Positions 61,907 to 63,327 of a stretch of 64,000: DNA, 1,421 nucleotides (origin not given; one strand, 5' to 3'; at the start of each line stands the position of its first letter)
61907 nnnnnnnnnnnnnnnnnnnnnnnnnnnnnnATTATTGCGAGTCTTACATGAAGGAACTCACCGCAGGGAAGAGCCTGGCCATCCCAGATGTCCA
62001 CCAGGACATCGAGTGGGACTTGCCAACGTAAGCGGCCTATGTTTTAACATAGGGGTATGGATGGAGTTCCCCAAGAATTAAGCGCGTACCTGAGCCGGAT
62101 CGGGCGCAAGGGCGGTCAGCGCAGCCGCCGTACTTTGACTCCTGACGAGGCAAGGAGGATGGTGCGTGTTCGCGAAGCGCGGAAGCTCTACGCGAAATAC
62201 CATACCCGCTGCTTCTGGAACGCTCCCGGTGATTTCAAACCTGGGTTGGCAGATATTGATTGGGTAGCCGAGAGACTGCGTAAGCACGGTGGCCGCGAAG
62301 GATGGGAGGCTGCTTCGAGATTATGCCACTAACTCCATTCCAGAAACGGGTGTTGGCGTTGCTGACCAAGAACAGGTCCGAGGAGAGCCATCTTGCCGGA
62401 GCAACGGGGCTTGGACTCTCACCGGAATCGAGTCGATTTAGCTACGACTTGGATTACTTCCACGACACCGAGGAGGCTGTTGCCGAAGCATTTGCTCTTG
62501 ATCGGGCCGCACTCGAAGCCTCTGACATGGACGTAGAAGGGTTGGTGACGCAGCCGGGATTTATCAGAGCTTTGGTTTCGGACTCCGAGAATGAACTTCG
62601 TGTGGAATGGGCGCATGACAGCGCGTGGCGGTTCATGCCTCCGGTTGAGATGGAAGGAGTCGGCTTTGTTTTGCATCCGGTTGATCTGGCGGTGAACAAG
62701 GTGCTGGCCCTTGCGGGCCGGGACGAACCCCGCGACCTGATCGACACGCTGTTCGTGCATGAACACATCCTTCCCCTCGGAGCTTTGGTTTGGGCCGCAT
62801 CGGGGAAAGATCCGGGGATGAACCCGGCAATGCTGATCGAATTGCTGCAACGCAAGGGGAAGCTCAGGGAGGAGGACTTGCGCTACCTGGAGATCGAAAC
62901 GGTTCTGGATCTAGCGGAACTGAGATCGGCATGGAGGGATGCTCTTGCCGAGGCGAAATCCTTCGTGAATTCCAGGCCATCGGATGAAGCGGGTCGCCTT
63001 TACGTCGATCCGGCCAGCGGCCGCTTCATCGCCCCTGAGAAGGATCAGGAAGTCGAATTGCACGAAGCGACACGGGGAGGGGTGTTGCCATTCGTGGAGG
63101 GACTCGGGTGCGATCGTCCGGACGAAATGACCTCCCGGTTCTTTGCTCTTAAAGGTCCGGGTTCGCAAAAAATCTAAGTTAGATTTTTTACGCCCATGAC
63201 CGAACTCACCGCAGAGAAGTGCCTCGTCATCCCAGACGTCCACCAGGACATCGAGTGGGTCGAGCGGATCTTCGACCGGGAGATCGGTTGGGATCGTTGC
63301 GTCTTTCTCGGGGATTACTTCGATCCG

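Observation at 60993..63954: Mobile cargo of three nucleic-acid end-processing enzymes: possible tRNA/RNA conflict system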

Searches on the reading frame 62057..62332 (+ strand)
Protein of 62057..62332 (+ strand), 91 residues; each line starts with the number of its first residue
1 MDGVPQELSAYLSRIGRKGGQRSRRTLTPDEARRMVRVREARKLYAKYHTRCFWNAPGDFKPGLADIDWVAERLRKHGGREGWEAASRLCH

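Call 4: search_protein_families(library=pfam, proteins=[window:62057-62332:+], max_evalue=0.01)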
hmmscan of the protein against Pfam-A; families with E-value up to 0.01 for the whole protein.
window:62057-62332:+ (91 aa): 0 families

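Call 5: search_protein_families(library=padloc, proteins=[window:62057-62332:+], max_evalue=0.01)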
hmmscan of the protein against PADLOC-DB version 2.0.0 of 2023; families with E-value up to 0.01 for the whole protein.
window:62057-62332:+ (91 aa): 0 families

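Call 6: search_protein_families(library=ncbifam, proteins=[window:62057-62332:+], max_evalue=0.01)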
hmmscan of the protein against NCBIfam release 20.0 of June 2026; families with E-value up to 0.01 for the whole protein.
window:62057-62332:+ (91 aa): 0 families

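Call 67: search_protein_families(library=phrogs, proteins=[window:62057-62332:+], max_evalue=0.001)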
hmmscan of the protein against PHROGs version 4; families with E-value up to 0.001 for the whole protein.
window:62057-62332:+ (91 aa): 0 families

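Call 106: search_solved_structures(query=A5, max_evalue=10)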
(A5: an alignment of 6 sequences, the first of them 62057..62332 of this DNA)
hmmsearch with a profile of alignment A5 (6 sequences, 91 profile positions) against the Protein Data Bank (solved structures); distinct sequences matched with E-value up to 10: 8.
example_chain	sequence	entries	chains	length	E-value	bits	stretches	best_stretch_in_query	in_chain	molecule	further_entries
2ypa_B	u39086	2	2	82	0.085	16.3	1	22-53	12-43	TRANSCRIPTION FACTOR E2-ALPHA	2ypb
2vc9_A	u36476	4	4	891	0.27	14.7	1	56-86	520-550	ALPHA-N-ACETYLGLUCOSAMINIDASE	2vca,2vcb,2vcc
7mfk_A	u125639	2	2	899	0.27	14.7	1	56-86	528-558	Alpha-N-acetylglucosaminidase family protein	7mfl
4a4a_A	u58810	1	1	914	0.28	14.6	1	56-86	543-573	ALPHA-N-ACETYLGLUCOSAMINIDASE FAMILY PROTEIN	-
7wz6_A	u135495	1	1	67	0.38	14.2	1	28-53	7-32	Isoform E47 of Transcription factor E2-alpha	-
2ql2_A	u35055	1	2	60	0.55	13.7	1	29-53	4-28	Transcription factor E2-alpha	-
3vw4_A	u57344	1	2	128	0.95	13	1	8-35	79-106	Rep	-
5eyb_A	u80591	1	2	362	1.1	12.8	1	31-64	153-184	DNA-binding protein reb1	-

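Call 107: search_protein_families(library=pfam, alignment_id=A5, max_evalue=1)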
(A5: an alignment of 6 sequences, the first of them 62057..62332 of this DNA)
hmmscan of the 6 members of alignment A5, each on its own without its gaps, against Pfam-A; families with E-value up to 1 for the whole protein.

A. member 1, window:62057-62332:+ (91 aa): 1 family
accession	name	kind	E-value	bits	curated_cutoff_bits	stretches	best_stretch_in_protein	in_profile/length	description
PF10685.14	KGG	-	0.075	13.8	20.4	1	13-23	11-21/22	Stress-induced bacterial acidophilic repeat motif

B. families by the number of members that match (of 6 scanned): 1 family
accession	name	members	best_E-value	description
PF10685.14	KGG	4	0.0051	Stress-induced bacterial acidophilic repeat motif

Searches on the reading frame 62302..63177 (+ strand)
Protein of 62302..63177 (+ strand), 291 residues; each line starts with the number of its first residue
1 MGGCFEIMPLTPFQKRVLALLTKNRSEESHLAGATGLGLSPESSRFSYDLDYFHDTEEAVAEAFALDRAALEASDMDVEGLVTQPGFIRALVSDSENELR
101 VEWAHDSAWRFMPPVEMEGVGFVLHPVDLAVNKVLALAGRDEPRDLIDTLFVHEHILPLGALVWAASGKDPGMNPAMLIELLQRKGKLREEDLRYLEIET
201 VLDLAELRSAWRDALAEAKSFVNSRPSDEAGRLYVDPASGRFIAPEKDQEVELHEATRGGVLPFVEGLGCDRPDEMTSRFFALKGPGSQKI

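Call 4: search_protein_families(library=pfam, proteins=[window:62302-63177:+], max_evalue=0.01)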
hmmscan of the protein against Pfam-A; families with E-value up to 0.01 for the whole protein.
window:62302-63177:+ (291 aa): 1 family
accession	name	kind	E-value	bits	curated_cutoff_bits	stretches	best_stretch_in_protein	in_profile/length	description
PF08843.17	AbiEii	-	3.5e-05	24.3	22.5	1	31-224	17-229/238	Nucleotidyl transferase AbiEii toxin, Type IV TA system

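Call 5: search_protein_families(library=padloc, proteins=[window:62302-63177:+], max_evalue=0.01)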
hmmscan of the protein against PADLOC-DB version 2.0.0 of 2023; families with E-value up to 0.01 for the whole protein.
window:62302-63177:+ (291 aa): 3 families
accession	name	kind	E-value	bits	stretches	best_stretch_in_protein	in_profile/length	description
PDLC02313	AbiEii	-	0.0025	15.3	0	14-65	28-78/254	AbiEii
PDLC02307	AbiEii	-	0.0034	15.2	1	25-155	19-147/219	AbiEii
PDLC02323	AbiEii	-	0.0048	14.5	0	17-62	28-73/248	AbiEii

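Call 6: search_protein_families(library=ncbifam, proteins=[window:62302-63177:+], max_evalue=0.01)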
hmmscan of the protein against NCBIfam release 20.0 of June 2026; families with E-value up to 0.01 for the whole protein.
window:62302-63177:+ (291 aa): 0 families

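Call 26: search_solved_structures(query=window:62302-63177:+, max_evalue=10, show_alignments=2)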
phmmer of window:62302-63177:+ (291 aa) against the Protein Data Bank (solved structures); distinct sequences matched with E-value up to 10: 2.
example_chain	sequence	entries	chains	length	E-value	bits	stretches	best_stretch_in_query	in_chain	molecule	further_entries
6z9k_A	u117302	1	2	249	0.049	16.6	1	5-77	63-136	PrgA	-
6z9l_A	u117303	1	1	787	0.43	13.5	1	5-77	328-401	PrgA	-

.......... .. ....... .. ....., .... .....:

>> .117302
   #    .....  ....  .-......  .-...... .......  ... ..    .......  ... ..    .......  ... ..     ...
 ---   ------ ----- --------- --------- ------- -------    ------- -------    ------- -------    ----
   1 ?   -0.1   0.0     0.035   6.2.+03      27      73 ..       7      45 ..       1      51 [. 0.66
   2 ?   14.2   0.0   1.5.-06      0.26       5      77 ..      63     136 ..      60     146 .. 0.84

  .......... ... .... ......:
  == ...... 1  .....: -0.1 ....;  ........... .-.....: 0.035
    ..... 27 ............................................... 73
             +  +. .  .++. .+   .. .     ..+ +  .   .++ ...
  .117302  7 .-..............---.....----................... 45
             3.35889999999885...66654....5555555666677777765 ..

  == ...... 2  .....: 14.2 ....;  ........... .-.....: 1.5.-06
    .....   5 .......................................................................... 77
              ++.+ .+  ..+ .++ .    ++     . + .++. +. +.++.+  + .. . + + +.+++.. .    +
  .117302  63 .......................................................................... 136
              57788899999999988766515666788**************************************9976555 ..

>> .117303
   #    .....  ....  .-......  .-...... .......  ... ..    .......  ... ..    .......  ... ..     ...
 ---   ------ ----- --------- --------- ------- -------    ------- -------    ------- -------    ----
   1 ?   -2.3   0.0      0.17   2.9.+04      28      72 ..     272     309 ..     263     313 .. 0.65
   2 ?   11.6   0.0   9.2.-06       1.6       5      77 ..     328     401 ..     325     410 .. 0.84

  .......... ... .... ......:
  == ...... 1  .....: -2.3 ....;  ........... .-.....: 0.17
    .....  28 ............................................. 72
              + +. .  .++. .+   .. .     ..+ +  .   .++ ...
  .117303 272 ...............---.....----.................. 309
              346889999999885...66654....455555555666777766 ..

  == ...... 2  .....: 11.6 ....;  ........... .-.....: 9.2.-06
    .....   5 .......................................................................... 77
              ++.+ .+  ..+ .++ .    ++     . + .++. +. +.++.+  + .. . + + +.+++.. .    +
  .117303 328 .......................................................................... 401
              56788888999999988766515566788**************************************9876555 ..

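Call 32: find_homologous_proteins(query=window:62302-63177:+)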
Query window:62302-63177:+ (291 aa): 2761 proteins with E <= 0.001 among 8000 candidates; the best 120 are listed.
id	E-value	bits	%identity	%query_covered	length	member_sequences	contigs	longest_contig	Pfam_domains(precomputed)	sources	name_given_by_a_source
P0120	2.4e-184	630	100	98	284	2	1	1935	-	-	-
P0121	4.4e-158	544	86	98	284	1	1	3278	-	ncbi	ncbi:MAG: hypothetical protein ACQKBT_00910 [Puniceicoccales bacterium]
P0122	1.8e-147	509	78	99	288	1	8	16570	PF08843.18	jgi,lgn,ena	-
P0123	2.5e-114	400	66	95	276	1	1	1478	-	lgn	-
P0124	5.8e-114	399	65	95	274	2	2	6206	-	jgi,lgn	-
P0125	1.7e-110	387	65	95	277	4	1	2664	PF08843.18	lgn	-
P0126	9.8e-97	342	60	89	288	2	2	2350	PF08843.18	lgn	-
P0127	3.0e-96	341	61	89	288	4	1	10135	PF08843.18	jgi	jgi:hypothetical protein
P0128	3.9e-96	340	61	88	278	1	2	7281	-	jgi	-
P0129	9.6e-96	339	56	95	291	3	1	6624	PF08843.18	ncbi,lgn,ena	-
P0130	1.2e-95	339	59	89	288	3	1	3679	PF08843.18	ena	-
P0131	1.7e-95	338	58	93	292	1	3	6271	PF08843.18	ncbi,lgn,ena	-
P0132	5.1e-94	333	56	92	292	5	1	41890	-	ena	-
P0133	1.1e-93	332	58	89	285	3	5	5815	PF08843.18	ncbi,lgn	-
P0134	1.2e-93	332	57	90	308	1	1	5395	PF08843.18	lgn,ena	-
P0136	6.1e-93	330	56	90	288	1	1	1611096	-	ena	-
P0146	1.4e-90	322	56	90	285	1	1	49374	PF08843.18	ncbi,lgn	ncbi:MAG: hypothetical protein AB3N33_02765 [Puniceicoccaceae bacterium]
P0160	1.2e-88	316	54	91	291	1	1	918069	PF08843.18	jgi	-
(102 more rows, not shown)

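Call 33: find_encoding_contigs(protein=P0122, flank=10000, max_places=4)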
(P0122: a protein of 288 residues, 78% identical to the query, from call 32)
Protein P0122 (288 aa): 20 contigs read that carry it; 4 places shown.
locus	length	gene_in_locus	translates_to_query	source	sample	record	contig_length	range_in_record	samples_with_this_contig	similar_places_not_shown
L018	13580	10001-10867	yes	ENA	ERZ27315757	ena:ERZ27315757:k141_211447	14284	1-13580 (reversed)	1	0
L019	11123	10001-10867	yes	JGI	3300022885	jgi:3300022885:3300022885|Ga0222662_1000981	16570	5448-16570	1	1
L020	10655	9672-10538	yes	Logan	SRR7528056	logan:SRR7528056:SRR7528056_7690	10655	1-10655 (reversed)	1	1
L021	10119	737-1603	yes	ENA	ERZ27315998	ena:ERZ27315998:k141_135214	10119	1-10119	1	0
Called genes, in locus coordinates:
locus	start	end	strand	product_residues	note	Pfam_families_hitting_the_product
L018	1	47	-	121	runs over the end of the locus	-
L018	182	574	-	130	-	-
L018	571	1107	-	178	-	-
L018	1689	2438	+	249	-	-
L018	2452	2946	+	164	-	-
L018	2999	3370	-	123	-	-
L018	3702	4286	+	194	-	-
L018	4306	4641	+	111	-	-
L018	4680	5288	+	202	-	-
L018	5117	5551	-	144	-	-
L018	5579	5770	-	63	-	-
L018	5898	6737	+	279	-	PF00149:Metallophos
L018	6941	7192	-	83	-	PF25109:HAD_PNKP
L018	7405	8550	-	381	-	PF00004:AAA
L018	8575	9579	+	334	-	-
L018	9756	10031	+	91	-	-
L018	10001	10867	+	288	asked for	PF08843:AbiEii (faint)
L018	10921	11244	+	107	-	-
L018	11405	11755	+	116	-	PF11225:DUF3024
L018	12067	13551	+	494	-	PF11074:DUF2779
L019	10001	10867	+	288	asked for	PF08843:AbiEii (faint)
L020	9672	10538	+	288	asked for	PF08843:AbiEii (faint)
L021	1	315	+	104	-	?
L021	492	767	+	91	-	-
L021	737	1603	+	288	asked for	PF08843:AbiEii (faint)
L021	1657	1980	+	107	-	-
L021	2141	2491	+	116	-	PF11225:DUF3024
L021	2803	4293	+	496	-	PF11074:DUF2779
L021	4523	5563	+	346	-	PF19888:DUF6361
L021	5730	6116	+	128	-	-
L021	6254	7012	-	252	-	PF05013:FGase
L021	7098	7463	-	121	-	-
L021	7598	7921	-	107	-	-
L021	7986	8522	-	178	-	-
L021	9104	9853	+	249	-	-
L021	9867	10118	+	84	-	?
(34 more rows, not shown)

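Call 34: find_encoding_contigs(protein=P0121, flank=5000, max_places=2)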
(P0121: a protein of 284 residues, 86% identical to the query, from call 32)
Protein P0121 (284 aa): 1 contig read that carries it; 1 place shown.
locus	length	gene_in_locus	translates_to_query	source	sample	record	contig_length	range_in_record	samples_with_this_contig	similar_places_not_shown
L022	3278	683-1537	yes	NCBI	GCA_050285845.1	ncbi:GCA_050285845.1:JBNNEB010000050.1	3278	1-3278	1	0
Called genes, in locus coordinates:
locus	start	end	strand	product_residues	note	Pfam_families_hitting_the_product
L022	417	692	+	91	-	-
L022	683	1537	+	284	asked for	-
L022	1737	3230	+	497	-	PF03747:ADP_ribosyl_GH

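Call 38: find_encoding_contigs(protein=P0136, flank=5000, max_places=1)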
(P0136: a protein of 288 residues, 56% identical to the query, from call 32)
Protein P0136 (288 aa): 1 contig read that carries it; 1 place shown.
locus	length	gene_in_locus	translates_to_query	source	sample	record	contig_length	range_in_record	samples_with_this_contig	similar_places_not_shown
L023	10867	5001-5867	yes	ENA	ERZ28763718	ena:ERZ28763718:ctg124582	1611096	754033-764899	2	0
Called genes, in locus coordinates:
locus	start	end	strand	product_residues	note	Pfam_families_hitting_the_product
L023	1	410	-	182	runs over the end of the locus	PF13302:Acetyltransf_3, PF00583:Acetyltransf_1 (weak)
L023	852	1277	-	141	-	PF11969:DcpS_C, PF01230:HIT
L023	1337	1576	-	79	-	-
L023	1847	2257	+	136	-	-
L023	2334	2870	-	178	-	-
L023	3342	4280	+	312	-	-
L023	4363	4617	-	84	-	-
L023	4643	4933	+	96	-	-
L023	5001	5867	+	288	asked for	-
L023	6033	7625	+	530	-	PF01609:DDE_Tnp_1 (weak)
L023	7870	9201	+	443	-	PF00144:Beta-lactamase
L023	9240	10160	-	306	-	PF01841:Transglut_core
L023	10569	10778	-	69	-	PF01610:DDE_Tnp_ISL3 (weak)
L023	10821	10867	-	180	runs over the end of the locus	PF01209:Ubie_methyltran (weak), PF13649:Methyltransf_25, PF13847:Methyltransf_31, PF08241:Methyltransf_11, PF08242:Methyltransf_12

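Call 39: find_encoding_contigs(protein=P0160, flank=5000, max_places=1)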
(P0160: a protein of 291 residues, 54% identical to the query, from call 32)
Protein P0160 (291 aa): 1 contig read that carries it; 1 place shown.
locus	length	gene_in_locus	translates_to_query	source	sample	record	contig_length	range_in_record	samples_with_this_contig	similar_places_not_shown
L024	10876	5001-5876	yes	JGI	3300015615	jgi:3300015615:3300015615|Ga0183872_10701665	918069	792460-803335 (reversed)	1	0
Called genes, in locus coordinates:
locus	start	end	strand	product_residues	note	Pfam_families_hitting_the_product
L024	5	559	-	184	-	PF02669:KdpC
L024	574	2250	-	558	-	PF03814:KdpA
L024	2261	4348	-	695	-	PF00122:E1-E2_ATPase, PF00702:Hydrolase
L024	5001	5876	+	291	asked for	PF08843:AbiEii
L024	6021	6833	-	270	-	PF00929:RNase_T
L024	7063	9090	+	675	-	PF23914:TPR_CcmH_CycH (weak), PF14559:TPR_19 (weak), PF13432:TPR_16, PF14559:TPR_19 (weak), PF13424:TPR_12, PF23914:TPR_CcmH_CycH (weak), PF00515:TPR_1, PF07719:TPR_2, +20 more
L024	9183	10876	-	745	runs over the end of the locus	PF00672:HAMP, PF00512:HisKA, PF02518:HATPase_c, PF00072:Response_reg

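Call 40: find_encoding_contigs(protein=P0146, flank=5000, max_places=1)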
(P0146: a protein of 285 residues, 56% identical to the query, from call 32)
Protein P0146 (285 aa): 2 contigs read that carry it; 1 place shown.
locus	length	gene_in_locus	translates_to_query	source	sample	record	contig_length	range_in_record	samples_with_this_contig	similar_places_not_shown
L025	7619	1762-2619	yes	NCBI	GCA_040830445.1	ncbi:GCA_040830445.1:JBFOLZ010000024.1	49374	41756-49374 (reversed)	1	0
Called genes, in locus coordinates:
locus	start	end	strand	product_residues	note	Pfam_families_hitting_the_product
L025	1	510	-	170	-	PF01408:GFO_IDH_MocA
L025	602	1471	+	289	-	PF02311:AraC_binding (weak), PF00165:HTH_AraC, PF12833:HTH_18, PF00165:HTH_AraC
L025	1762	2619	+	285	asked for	PF08843:AbiEii (faint)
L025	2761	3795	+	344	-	PF01208:URO-D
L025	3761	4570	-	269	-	PF00756:Esterase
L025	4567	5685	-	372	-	PF08240:ADH_N, PF16912:Glu_dehyd_C (weak), PF00107:ADH_zinc_N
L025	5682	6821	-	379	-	PF00067:p450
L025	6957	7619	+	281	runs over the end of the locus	PF07883:Cupin_2 (weak), PF00165:HTH_AraC (weak), PF12833:HTH_18, PF00165:HTH_AraC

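Call 66: search_protein_families(library=pfam, proteins=[L018:7405-8550:-, L018:8575-9579:+, L018:5303-5848:+, L018:4680-5288:+, L018:3666-4286:+, L018:1689-2438:+, L018:571-1107:-, L021:4523-5563:+], max_evalue=0.01)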
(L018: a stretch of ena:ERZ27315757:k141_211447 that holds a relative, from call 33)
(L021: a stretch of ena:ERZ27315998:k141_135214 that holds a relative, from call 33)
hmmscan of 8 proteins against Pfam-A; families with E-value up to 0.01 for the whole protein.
L018:7405-8550:- (381 aa): 2 families
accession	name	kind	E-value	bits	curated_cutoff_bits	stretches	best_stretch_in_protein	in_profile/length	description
PF00004.35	AAA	-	8.2e-08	33.2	21.2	1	116-189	2-73/131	ATPase family associated with various cellular activities (AAA)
PF13191.12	AAA_16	-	0.00074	20.5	32.6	0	114-139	26-51/167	AAA ATPase domain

L018:8575-9579:+ (334 aa): 0 families

L018:5303-5848:+ (181 aa): 1 family
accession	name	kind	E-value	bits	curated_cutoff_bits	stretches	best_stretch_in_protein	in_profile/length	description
PF12850.12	Metallophos_2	-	1.5e-06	28.7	27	1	1-140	1-120/154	Calcineurin-like phosphoesterase superfamily domain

L018:4680-5288:+ (202 aa): 0 families

L018:3666-4286:+ (206 aa): 1 family
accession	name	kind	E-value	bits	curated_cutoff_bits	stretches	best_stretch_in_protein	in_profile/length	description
PF02362.26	B3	-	0.003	17.9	30.1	1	102-189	6-99/101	B3 DNA binding domain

L018:1689-2438:+ (249 aa): 0 families

L018:571-1107:- (178 aa): 1 family
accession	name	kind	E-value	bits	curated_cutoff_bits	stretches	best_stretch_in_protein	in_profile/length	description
PF18083.6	PutA_N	-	0.0026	18.2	25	1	8-67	48-110/113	Proline utilization A N-terminal domain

L021:4523-5563:+ (346 aa): 1 family
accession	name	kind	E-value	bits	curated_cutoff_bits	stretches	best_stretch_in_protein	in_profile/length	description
PF19888.4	DUF6361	-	2e-25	90.1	25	1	1-291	1-251/388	Family of unknown function (DUF6361)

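Call 67: search_protein_families(library=phrogs, proteins=[window:62302-63177:+], max_evalue=0.001)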
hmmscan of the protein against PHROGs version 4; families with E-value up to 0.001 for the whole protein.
window:62302-63177:+ (291 aa): 0 families

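Call 69: predict_structure(alignment_id=A4)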
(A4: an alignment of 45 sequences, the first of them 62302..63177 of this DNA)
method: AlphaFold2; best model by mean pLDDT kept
length: 291 residues; sequences in the alignment: 45
mean_pLDDT: 88.6   pTM: 0.86
mean pLDDT of the five models: 88.6, 88.2, 86.7, 86.5, 86.4
residues with pLDDT >= 90: 203; 70-90: 60; 50-70: 10; < 50: 18
segments of 3 or more residues with pLDDT < 50: 1-8, 266-269, 286-291
pLDDT, mean of each block of 10 residues (from residue 1): 46 91 92 90 87 95 97 97 96 96 93 89 94 95 94 97 95 94 93 87 94 98 96 92 93 91 57 79 55 33
secondary structure, 60 per line:
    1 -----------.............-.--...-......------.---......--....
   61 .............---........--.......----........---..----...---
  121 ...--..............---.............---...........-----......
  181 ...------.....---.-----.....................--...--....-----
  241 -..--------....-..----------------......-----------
elements in order: H12-24 E29-31 H33-38 E49-54 H57-73 E77-84 E87-93 E98-105 E115-117 E121-123 H126-139 H143-155 H159-169 H175-183 H190-194 H204-224 E232-235 E252-255 H275-280

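Call 73: fold_search(model_id=the predicted structure, library=pdb)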
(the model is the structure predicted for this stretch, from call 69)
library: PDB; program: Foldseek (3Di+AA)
matches with E <= 10: 1043; with E <= 0.001: 6
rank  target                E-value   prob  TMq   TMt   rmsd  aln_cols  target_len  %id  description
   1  4ok0_B                2.9e-08  1.00  0.46  0.57   6.3       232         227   18  Crystal structure of putative nucleotidyltransferase from H. pylori (released 2014-04-09)
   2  4o8s                  5.3e-08  1.00  0.45  0.55   6.7       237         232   18  Crystal structure of JHP933 from Helicobacter pylori (released 2014-09-10)
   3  4ok0_A                2.1e-07  1.00  0.46  0.57   6.6       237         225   17  Crystal structure of putative nucleotidyltransferase from H. pylori (released 2014-04-09)
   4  6y56                  6.0e-06  1.00  0.48  0.48   6.4       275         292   17  MenT4, nucleotidyltransferase toxin Rv2826c from Mycobacterium tuberculosis H37Rv (released 2020-09-16)
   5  6btf_A                7.7e-04  0.99  0.27  0.25   8.5       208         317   12  DNA Polymerase Beta I260Q Ternary Complex (released 2018-09-26)
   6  4rwp_A                8.1e-04  0.99  0.26  0.22  14.4       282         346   11  Crystal structure of porcine OAS1 in complex with dsRNA (released 2015-05-20)
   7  4wse_B                1.7e-03  1.00  0.34  0.21   5.2       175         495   12  Crystal structure of the Mimivirus polyadenylate synthase (released 2015-04-01)
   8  1px5_A                2.0e-03  0.69  0.20  0.18  16.6       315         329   12  Crystal structure of the 2'-specific and double-stranded RNA-activated interferon-induced antiviral protein 2'-5'-olig (released 2003-11-25)
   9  5ugn_A                2.2e-03  0.98  0.27  0.25   8.7       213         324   14  DNA polymerase beta imidodiphosphate reactant complex (released 2017-07-26)
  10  3hj1_B                2.5e-03  0.93  0.27  0.22  11.8       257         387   15  Minor Editosome-Associated TUTase 1 with bound UTP (released 2010-05-12)
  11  1px5_B                2.8e-03  0.60  0.17  0.15  17.2       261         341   12  Crystal structure of the 2'-specific and double-stranded RNA-activated interferon-induced antiviral protein 2'-5'-olig (released 2003-11-25)
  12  4wse_A                2.9e-03  1.00  0.33  0.21   4.9       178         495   13  Crystal structure of the Mimivirus polyadenylate synthase (released 2015-04-01)
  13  6cti_A                3.1e-03  0.97  0.26  0.24   8.7       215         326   12  Ternary complex crystal structure of DNA polymerase Beta with a dideoxy terminated primer with CCL2, beta, gamma dTTP  (released 2018-06-20)
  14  5v1n_A                3.3e-03  0.97  0.27  0.25   8.7       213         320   13  DNA polymerase beta substrate complex with 8-oxoG:A at the primer terminus and incoming dCTP (released 2017-05-10)
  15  4uaz_A                3.5e-03  0.97  0.27  0.24   8.7       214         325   13  DNA polymerase beta reactant complex with a templating adenine and incoming 8-oxodGTP, 20 s (released 2014-11-12)
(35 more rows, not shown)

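Call 81: find_related_loci(query=A4, collection=viral_contigs, flank=8000)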
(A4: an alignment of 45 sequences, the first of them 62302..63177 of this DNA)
Query A4 (291 aa) in viral_contigs; peptide patterns used: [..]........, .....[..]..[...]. (x = any residue, [..] = any of these).
30 stretches matched a pattern, but none encodes a relative of the query by tblastn (E <= 1e-3).
